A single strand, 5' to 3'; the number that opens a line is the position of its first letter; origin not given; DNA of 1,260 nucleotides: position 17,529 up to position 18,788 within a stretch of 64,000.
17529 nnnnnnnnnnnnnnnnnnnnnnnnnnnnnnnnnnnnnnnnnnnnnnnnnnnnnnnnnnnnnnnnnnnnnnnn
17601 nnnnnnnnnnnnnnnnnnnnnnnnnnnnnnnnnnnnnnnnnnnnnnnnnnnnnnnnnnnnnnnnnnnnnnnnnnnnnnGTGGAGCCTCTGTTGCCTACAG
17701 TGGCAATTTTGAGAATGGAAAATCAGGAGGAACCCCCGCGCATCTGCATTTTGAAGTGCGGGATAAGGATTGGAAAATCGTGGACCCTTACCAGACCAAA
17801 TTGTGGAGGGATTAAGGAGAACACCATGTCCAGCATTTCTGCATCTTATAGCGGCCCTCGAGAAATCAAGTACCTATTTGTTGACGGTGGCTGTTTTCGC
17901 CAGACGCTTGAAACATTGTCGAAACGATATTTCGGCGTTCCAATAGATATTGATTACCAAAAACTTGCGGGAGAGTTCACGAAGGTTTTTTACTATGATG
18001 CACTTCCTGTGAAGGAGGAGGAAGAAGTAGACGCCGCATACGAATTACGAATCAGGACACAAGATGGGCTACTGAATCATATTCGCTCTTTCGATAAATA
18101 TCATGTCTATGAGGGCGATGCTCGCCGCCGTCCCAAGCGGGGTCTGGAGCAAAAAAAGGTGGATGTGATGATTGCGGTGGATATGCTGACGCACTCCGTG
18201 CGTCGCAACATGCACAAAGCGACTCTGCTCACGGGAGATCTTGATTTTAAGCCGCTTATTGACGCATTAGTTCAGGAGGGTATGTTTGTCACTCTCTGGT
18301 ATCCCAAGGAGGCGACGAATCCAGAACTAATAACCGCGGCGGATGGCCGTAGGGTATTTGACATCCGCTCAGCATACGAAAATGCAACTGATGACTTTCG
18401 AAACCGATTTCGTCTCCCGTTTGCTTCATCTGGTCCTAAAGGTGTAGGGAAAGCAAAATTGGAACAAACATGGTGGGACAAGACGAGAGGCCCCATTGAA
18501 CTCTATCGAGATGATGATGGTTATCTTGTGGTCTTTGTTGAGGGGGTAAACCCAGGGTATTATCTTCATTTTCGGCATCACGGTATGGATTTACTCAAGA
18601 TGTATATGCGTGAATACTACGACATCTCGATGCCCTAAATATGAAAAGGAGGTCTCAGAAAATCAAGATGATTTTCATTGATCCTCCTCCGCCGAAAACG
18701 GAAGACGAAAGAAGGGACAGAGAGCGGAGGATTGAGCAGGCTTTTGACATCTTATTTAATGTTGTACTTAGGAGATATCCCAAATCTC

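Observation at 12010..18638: Type III restriction-modification system followed by unknown ORF, M23 peptidase and NYN-domain nuclease (possible defence islet)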

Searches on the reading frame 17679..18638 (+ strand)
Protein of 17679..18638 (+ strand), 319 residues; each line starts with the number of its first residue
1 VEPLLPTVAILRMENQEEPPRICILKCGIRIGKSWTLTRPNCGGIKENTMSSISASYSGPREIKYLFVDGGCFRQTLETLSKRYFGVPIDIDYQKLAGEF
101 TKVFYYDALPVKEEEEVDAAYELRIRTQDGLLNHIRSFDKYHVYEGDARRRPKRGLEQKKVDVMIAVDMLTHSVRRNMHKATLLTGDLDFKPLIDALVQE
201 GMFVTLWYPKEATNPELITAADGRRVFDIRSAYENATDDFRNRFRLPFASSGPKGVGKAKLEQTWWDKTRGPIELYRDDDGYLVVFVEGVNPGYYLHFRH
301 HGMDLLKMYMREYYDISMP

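Call 3: search_protein_families(library=pfam, proteins=[window:17679-18638:+], max_evalue=0.01)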
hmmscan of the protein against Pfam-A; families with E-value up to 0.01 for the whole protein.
window:17679-18638:+ (319 aa): 1 family
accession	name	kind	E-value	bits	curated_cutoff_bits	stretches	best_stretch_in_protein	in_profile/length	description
PF01936.24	NYN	-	9.4e-12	46.1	24.2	1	90-222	16-139/145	NYN domain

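Call 4: search_protein_families(library=padloc, proteins=[window:17679-18638:+], max_evalue=0.01)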
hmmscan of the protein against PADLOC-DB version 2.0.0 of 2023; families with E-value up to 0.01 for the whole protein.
window:17679-18638:+ (319 aa): 2 families
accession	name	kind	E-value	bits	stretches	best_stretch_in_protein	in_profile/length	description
PDLC01154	NYN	-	1.4e-05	22.6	1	131-222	203-290/310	"LabA-like protein, NYN family nuclease"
PDLC04163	HEC-09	-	6.7e-05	20.6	1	156-223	101-170/203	-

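Call 7: search_protein_families(library=ncbifam, proteins=[window:17823-18638:+], max_evalue=0.01)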
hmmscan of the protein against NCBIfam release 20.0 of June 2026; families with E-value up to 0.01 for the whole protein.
window:17823-18638:+ (271 aa): 0 families

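Call 8: search_protein_families(library=phrogs, proteins=[window:17823-18638:+], max_evalue=0.01)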
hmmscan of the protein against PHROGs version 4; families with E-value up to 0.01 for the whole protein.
window:17823-18638:+ (271 aa): 1 family
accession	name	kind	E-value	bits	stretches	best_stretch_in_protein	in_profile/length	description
phrog_5783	-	unknown function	1.5e-08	35.5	1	108-190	149-231/246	-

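Call 10: find_homologous_proteins(query=window:17823-18638:+)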
Query window:17823-18638:+ (271 aa): 411 proteins with E <= 0.001 among 895 candidates; the best 120 are listed.
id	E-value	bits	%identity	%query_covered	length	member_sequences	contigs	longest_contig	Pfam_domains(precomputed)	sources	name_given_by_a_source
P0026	3.4e-182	622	100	100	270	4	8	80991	PF01936.25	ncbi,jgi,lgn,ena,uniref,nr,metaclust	ncbi:MAG: hypothetical protein UV20_C0014G0017 [Candidatus Magasanikbacteria bacterium GW2011_GWA2_4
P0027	8.0e-118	411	67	100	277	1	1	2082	PF01936.25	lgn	-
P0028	6.0e-114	398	65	99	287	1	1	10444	PF01936.25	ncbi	-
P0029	5.8e-89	316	62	85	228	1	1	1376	PF01936.25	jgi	jgi:uncharacterized LabA/DUF88 family protein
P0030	2.2e-86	308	52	100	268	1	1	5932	PF01936.25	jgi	jgi:uncharacterized LabA/DUF88 family protein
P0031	6.1e-84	300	54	97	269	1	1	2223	PF01936.25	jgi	jgi:uncharacterized LabA/DUF88 family protein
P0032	1.4e-74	269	49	97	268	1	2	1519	PF01936.25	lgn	-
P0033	7.3e-74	267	48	100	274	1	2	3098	PF01936.25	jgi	jgi:hypothetical protein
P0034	3.8e-73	264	49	100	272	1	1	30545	PF01936.25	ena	-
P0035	5.6e-73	264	50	100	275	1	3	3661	PF01936.25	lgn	-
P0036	1.2e-72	263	49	100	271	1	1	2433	PF01936.25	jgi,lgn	jgi:uncharacterized LabA/DUF88 family protein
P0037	1.5e-72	262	50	100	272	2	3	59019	PF01936.25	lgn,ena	-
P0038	4.7e-72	261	49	97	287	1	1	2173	PF01936.25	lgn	-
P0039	5.4e-72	261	50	100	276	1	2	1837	PF01936.25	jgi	jgi:uncharacterized LabA/DUF88 family protein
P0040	1.1e-71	260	50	97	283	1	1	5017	PF01936.25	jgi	jgi:uncharacterized LabA/DUF88 family protein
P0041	1.1e-71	259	50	100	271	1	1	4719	PF01936.25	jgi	jgi:uncharacterized LabA/DUF88 family protein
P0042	2.2e-71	259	48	100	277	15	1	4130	PF01936.25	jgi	jgi:uncharacterized LabA/DUF88 family protein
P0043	3.9e-71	258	51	100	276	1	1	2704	PF01936.25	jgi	jgi:uncharacterized LabA/DUF88 family protein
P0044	4.0e-71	258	47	99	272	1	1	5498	PF01936.25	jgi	jgi:uncharacterized LabA/DUF88 family protein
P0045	4.7e-71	257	50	98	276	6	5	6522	PF01936.25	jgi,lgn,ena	jgi:hypothetical protein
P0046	4.8e-71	257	49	98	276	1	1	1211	PF01936.25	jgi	jgi:uncharacterized LabA/DUF88 family protein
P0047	5.3e-71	257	48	100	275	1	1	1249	PF01936.25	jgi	-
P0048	1.5e-70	256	50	97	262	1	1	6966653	PF01936.25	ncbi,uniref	ncbi:NYN domain-containing protein [Bradyrhizobium sp. RDT46]|uniref:NYN domain-containing protein n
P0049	2.0e-70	255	48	93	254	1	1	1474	PF01936.25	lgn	-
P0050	5.9e-70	254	47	97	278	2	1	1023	PF01936.25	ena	-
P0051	7.2e-70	254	48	98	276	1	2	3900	PF01936.25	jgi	jgi:uncharacterized LabA/DUF88 family protein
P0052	8.2e-70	253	59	72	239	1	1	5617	PF01936.25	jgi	jgi:uncharacterized LabA/DUF88 family protein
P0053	1.4e-69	253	48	97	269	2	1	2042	PF01936.25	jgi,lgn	jgi:uncharacterized LabA/DUF88 family protein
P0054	2.6e-69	252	51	96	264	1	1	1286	PF01936.25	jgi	jgi:uncharacterized LabA/DUF88 family protein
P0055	4.0e-69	251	48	100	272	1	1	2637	PF01936.25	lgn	-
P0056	7.4e-69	250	47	97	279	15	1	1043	PF01936.25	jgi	jgi:uncharacterized LabA/DUF88 family protein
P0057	1.2e-68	250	49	100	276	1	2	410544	PF01936.25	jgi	jgi:uncharacterized LabA/DUF88 family protein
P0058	1.7e-68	249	48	100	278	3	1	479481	PF01936.25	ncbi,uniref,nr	ncbi:NYN domain-containing protein [Bradyrhizobium sp. CNPSo 4010]|uniref:NYN domain-containing prot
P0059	1.7e-68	249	48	98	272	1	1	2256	PF01936.25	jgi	jgi:uncharacterized LabA/DUF88 family protein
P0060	3.5e-68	248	49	94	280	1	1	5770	PF01936.25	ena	-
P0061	3.6e-68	248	45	100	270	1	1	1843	PF01936.25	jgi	jgi:uncharacterized LabA/DUF88 family protein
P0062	3.7e-68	248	48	98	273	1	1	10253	PF01936.25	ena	-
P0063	7.6e-68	247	46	100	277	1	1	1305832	PF01936.25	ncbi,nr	ncbi:Uncharacterized conserved protein, LabA/DUF88 family [Bradyrhizobium erythrophlei]|nr:Uncharact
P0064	1.7e-67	246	46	99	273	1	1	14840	PF01936.25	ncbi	-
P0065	2.4e-67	245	46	100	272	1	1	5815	PF01936.25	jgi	jgi:uncharacterized LabA/DUF88 family protein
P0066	3.3e-67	245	51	100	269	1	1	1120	PF01936.25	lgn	-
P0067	3.9e-67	245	47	97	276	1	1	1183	PF01936.25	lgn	-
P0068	4.9e-67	244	48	95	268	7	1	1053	PF01936.25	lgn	-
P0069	5.7e-67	244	48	92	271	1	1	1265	PF01936.25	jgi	-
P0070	6.3e-67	244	47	96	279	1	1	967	PF01936.25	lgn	-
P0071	1.3e-66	243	47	97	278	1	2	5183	PF01936.25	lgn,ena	-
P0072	1.3e-66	243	46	99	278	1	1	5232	PF01936.25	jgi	jgi:uncharacterized LabA/DUF88 family protein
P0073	2.0e-66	242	46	98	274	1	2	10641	PF01936.25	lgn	-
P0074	2.5e-66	242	47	100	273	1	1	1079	PF01936.25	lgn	-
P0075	4.9e-66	241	47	95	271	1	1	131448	PF01936.25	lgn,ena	-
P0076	6.8e-66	241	47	100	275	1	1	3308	PF01936.25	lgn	-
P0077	7.5e-66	240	46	98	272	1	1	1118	PF01936.25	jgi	jgi:uncharacterized LabA/DUF88 family protein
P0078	1.1e-65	240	46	96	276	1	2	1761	PF01936.25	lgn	-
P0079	1.7e-65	239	45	98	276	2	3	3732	PF01936.25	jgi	jgi:uncharacterized LabA/DUF88 family protein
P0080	2.9e-65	238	46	100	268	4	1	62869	PF01936.25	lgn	-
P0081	4.5e-65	238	54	78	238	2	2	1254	PF01936.25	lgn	-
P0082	4.6e-65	238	46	100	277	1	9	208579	PF01936.25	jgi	jgi:uncharacterized LabA/DUF88 family protein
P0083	4.9e-65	238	43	100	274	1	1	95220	PF01936.25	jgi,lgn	jgi:uncharacterized LabA/DUF88 family protein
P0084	5.6e-65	238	57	70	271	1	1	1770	PF01936.25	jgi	jgi:uncharacterized LabA/DUF88 family protein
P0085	7.2e-65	237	55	72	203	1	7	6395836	PF01936.25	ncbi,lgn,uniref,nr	ncbi:NYN domain-containing protein [Anabaena cylindrica FACHB-243]|uniref:NYN domain-containing prot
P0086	8.2e-65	237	48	93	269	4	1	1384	PF01936.25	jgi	jgi:uncharacterized LabA/DUF88 family protein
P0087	1.2e-64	236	46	96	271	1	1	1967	PF01936.25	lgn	-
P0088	1.3e-64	236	48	96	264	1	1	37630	PF01936.25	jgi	jgi:uncharacterized LabA/DUF88 family protein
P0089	2.3e-64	236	46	97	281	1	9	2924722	PF01936.25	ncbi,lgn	ncbi:MAG: NYN domain-containing protein [Chloroflexota bacterium]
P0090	2.4e-64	235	46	95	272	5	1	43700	PF01936.25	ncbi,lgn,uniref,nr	ncbi:MAG: NYN domain-containing protein [Nostoc sp. DedSLP03]|uniref:NYN domain-containing protein n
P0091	3.4e-64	235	46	96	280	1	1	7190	PF01936.25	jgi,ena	-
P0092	3.5e-64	235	48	95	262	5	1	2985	PF01936.25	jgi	jgi:uncharacterized LabA/DUF88 family protein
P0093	4.4e-64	235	46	98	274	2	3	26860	PF01936.25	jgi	jgi:uncharacterized LabA/DUF88 family protein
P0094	4.5e-64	235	46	95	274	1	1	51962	PF01936.25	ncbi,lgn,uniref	ncbi:NYN domain-containing protein [Nostoc sp.]|uniref:NYN domain-containing protein n=1 Tax=Nostoc 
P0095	4.8e-64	234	44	95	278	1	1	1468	PF01936.25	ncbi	-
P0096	4.8e-64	234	47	93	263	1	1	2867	PF01936.25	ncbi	ncbi:MAG: NYN domain-containing protein [Bacteroidales bacterium]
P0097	5.8e-64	234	47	97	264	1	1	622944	PF01936.25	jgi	jgi:uncharacterized LabA/DUF88 family protein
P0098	7.7e-64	234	49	86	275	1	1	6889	PF01936.25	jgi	jgi:uncharacterized LabA/DUF88 family protein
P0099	8.1e-64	234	55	73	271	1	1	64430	PF01936.25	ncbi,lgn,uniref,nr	ncbi:NYN domain-containing protein (plasmid) [Nostoc sp. C057]|uniref:NYN domain-containing protein 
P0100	1.3e-63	233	48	95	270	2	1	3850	PF01936.25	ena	-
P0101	1.7e-63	233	48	96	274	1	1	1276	PF01936.25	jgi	jgi:uncharacterized LabA/DUF88 family protein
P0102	2.0e-63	232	45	96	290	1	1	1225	PF01936.25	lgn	-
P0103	2.1e-63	232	45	97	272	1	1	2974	PF01936.25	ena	-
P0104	2.1e-63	232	47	96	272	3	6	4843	PF01936.25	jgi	jgi:uncharacterized LabA/DUF88 family protein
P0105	2.5e-63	232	49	91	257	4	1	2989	PF01936.25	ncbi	-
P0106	2.7e-63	232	47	93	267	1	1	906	PF01936.25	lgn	-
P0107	3.0e-63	232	46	94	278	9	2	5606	PF01936.25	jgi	jgi:uncharacterized LabA/DUF88 family protein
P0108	5.2e-63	231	46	97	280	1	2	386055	PF01936.25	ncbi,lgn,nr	ncbi:MAG: NYN domain-containing protein [Saprospiraceae bacterium]|nr:NYN domain-containing protein 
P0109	5.4e-63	231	44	99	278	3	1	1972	PF01936.25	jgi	jgi:hypothetical protein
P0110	5.8e-63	231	44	95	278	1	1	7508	PF01936.25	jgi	jgi:uncharacterized LabA/DUF88 family protein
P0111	6.0e-63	231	43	100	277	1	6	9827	PF01936.25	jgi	jgi:uncharacterized LabA/DUF88 family protein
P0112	7.9e-63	230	43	98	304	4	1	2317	PF01936.25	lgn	-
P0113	8.7e-63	230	46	99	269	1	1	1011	PF01936.25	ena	-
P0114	8.8e-63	230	46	95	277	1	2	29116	PF01936.25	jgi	jgi:uncharacterized LabA/DUF88 family protein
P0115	1.1e-62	230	47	96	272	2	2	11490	PF01936.25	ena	-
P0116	1.1e-62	230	45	93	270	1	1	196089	PF01936.25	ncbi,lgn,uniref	ncbi:MAG: NYN domain-containing protein [Nostoc sp.]|uniref:NYN domain-containing protein n=1 Tax=No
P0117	1.1e-62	230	45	96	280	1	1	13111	PF01936.25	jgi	jgi:uncharacterized LabA/DUF88 family protein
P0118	1.1e-62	230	46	97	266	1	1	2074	PF01936.25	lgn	-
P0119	1.2e-62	230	47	98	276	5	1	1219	PF01936.25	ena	-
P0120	1.7e-62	229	47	93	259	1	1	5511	PF01936.25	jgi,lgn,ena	-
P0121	1.8e-62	229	47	92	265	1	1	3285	PF01936.25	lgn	-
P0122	2.0e-62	229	43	100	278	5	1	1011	PF01936.25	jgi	-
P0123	2.0e-62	229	42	96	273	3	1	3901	PF01936.25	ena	-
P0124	2.4e-62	229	47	93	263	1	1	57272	PF01936.25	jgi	jgi:uncharacterized LabA/DUF88 family protein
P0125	2.7e-62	229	55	69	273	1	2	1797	PF01936.25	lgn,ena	-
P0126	3.0e-62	229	47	96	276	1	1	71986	PF01936.25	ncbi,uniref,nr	ncbi:hypothetical protein C7H19_18320 [Aphanothece hegewaldii CCALA 016]|uniref:NYN domain-containin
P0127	3.2e-62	228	46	96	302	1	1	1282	PF01936.25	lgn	-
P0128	3.2e-62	228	45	100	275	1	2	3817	PF01936.25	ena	-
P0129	5.1e-62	228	47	93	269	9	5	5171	PF01936.25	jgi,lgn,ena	-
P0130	1.0e-61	227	46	93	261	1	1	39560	PF01936.25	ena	-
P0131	2.4e-61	226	48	96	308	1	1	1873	PF01936.25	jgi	jgi:uncharacterized LabA/DUF88 family protein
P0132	3.0e-61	225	43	94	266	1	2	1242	PF01936.25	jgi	jgi:uncharacterized LabA/DUF88 family protein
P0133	3.3e-61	225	44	95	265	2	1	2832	PF01936.25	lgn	-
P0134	3.5e-61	225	45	96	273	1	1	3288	PF01936.25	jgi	jgi:uncharacterized LabA/DUF88 family protein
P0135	4.0e-61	225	45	96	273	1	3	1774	PF01936.25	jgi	jgi:uncharacterized LabA/DUF88 family protein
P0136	5.4e-61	224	45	96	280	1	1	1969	PF01936.25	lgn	-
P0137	5.6e-61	224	45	99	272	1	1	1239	PF01936.25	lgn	-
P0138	7.3e-61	224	49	85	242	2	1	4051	PF01936.25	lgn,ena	-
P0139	8.7e-61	224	44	97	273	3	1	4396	PF01936.25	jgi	jgi:uncharacterized LabA/DUF88 family protein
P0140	8.8e-61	224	54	76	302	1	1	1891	PF01936.25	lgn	-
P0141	8.8e-61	224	45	98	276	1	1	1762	PF01936.25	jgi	jgi:uncharacterized LabA/DUF88 family protein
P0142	1.4e-60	223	44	96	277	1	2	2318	PF01936.25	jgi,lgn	jgi:uncharacterized LabA/DUF88 family protein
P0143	1.5e-60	223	46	94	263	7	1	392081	PF01936.25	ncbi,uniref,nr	ncbi:ABC-type cobalt transport system substrate-binding protein [Bradyrhizobium sp. cir1]|uniref:NYN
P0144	1.8e-60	223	45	96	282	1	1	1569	PF01936.25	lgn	-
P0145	2.0e-60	223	46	93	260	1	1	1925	PF01936.25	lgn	-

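Call 11: find_encoding_contigs(protein=P0026, flank=10000, max_places=8)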
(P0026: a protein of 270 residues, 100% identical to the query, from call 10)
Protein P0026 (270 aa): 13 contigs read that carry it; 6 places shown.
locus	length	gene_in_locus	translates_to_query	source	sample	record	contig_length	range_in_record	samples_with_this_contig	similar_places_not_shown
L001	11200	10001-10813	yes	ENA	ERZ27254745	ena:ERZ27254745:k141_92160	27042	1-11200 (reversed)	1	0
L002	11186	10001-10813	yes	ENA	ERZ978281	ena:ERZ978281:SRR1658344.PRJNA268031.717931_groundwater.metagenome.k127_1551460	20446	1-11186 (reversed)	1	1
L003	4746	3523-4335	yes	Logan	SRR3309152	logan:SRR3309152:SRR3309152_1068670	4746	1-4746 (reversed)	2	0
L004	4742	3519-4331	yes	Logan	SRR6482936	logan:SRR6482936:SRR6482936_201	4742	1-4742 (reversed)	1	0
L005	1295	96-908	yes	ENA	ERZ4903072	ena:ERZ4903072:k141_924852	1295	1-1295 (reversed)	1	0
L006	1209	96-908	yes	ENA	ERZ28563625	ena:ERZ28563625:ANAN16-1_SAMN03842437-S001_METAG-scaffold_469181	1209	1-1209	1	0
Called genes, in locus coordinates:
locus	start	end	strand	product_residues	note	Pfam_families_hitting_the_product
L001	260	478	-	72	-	-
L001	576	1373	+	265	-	PF21300:LbR_Ice_bind (faint)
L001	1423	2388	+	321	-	-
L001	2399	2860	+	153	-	-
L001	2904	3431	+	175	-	-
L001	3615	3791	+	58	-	-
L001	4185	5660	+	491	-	PF01555:N6_N4_Mtase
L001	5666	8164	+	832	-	PF04851:ResIII, PF00270:DEAD (faint), PF27151:YagJ (weak)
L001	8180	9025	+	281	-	-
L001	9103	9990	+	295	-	PF01551:Peptidase_M23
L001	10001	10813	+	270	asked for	PF01936:NYN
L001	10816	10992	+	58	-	-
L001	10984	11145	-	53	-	-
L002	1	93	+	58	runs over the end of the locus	-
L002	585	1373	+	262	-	PF21300:LbR_Ice_bind (faint)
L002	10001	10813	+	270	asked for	PF01936:NYN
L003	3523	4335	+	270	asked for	PF01936:NYN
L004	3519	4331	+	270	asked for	PF01936:NYN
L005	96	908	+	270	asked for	PF01936:NYN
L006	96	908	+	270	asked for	PF01936:NYN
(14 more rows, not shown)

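Call 23: find_related_loci(query=A2, collection=genome_contigs, flank=8000)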
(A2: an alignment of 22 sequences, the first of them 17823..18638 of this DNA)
Query A2 (271 aa) in genome_contigs; peptide patterns used: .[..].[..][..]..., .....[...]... (x = any residue, [..] = any of these).
134 stretches matched a pattern; 73 encode a relative of the query (tblastn E <= 1e-3); 72 distinct loci.
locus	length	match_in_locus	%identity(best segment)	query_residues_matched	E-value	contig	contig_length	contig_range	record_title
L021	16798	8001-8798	47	8-271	2e-75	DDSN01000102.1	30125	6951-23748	MAG TPA_asm: Hyphomonadaceae bacterium UBA2389 UBA2389_contig_548, whole genome shotgun sequence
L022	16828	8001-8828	48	1-271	2e-73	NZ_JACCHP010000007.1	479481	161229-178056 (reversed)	Bradyrhizobium agreste strain CNPSo 4010 scaffold_6, whole genome shotgun sequence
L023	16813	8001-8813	46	3-266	1e-71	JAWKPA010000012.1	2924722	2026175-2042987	MAG: Chloroflexota bacterium isolate BC3.16 BC3.16.fa-12, whole genome shotgun sequence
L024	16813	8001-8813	46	1-271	1e-69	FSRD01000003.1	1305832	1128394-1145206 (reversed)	Bradyrhizobium erythrophlei strain GAS478 genome assembly, contig: Ga0132009_13, whole genome shotgun sequence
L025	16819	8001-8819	47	1-266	1e-68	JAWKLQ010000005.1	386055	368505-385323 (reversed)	MAG: Saprospiraceae bacterium isolate AC1.92 AC1.92.fa-5, whole genome shotgun sequence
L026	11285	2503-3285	46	9-266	1e-68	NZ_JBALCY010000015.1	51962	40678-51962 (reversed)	MAG: Nostoc sp. isolate P12588 bin 4 NODE_198_length_51962_cov_76.756165, whole genome shotgun sequence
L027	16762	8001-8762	45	10-262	2e-67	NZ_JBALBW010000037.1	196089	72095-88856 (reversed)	MAG: Nostoc sp. isolate 8277 bin 2 NODE_1_length_196089_cov_30.287198, whole genome shotgun sequence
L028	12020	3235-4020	47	10-270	6e-67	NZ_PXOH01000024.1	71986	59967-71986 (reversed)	Aphanothece hegewaldii CCALA 016 NODE_71_length_71986_cov_82.6379_ID_75009, whole genome shotgun sequence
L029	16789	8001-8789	46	1-262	8e-67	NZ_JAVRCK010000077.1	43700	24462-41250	MAG: Nostoc sp. DedSLP03 contig_77, whole genome shotgun sequence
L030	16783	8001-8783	44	9-266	3e-66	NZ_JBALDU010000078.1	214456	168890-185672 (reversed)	MAG: Nostoc sp. isolate P2164 bin 3 NODE_9_length_214456_cov_16.127700, whole genome shotgun sequence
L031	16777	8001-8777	47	11-271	8e-66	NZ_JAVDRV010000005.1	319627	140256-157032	Caulobacter segnis strain CC215 Ga0451248_05, whole genome shotgun sequence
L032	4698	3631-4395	47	14-265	1e-65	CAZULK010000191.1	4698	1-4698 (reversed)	MAG TPA_asm: uncultured Melioribacteraceae bacterium isolate SRP162660_co1_280 genome assembly, contig: NODE_24982_lengt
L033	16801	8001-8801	44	2-268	1e-65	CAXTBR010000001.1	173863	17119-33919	MAG TPA_asm: uncultured Lichenihabitans sp. isolate public_SRR11456913_metawrap_bin.13 genome assembly, contig: public_S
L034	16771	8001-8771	46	16-271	5e-65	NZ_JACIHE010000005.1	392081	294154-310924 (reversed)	Bradyrhizobium sp. cir1 Ga0394407_05, whole genome shotgun sequence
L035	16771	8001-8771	45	16-271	5e-65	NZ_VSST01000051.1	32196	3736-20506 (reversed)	Bradyrhizobium canariense strain BTA-1 BTA-1_S1_R1_contig_52, whole genome shotgun sequence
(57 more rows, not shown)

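Call 29: search_protein_families(library=pfam, alignment_id=A3, max_evalue=0.0001)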
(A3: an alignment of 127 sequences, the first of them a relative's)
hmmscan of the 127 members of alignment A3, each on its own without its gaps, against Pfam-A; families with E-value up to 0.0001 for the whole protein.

A. member 1, L021:6356-7150:- (264 aa): 1 family
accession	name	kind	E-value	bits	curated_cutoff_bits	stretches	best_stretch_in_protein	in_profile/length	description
PF13676.11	TIR_2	-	6.1e-20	72.4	28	1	3-110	1-114/122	TIR domain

B. families by the number of members that match (of 127 scanned): 103 families (the first 25 are shown)
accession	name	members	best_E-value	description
PF01636.29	APH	4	1.9e-25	Phosphotransferase enzyme family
PF13643.11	DUF4145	3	3.9e-10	Domain of unknown function (DUF4145)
PF01071.24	GARS_A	2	1.3e-78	Phosphoribosylglycinamide synthetase, ATP-grasp (A) domain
PF00574.28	CLP_protease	2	8.1e-62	Clp protease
PF18864.6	AbiTii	2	5.4e-43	AbiTii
PF02844.21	GARS_N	2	7.2e-39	Phosphoribosylglycinamide synthetase, N domain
PF04851.21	ResIII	2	1.4e-34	Type III restriction enzyme, res subunit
PF02843.22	GARS_C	2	7.8e-34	Phosphoribosylglycinamide synthetase, C domain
PF00239.26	Resolvase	2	7.4e-28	Resolvase, N terminal domain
PF00271.37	Helicase_C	2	2.1e-08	Helicase conserved C-terminal domain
PF01637.24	ATPase_2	2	3.7e-08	ATPase domain predominantly from Archaea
PF02222.28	ATP-grasp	2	3.7e-06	ATP-grasp domain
PF00353.25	HemolysinCabind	1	8e-93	RTX calcium-binding nonapeptide repeat (4 copies)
PF00916.26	Sulfate_transp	1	8.8e-86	Sulfate permease family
PF02384.22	N6_Mtase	1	9e-72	N-6 DNA Methylase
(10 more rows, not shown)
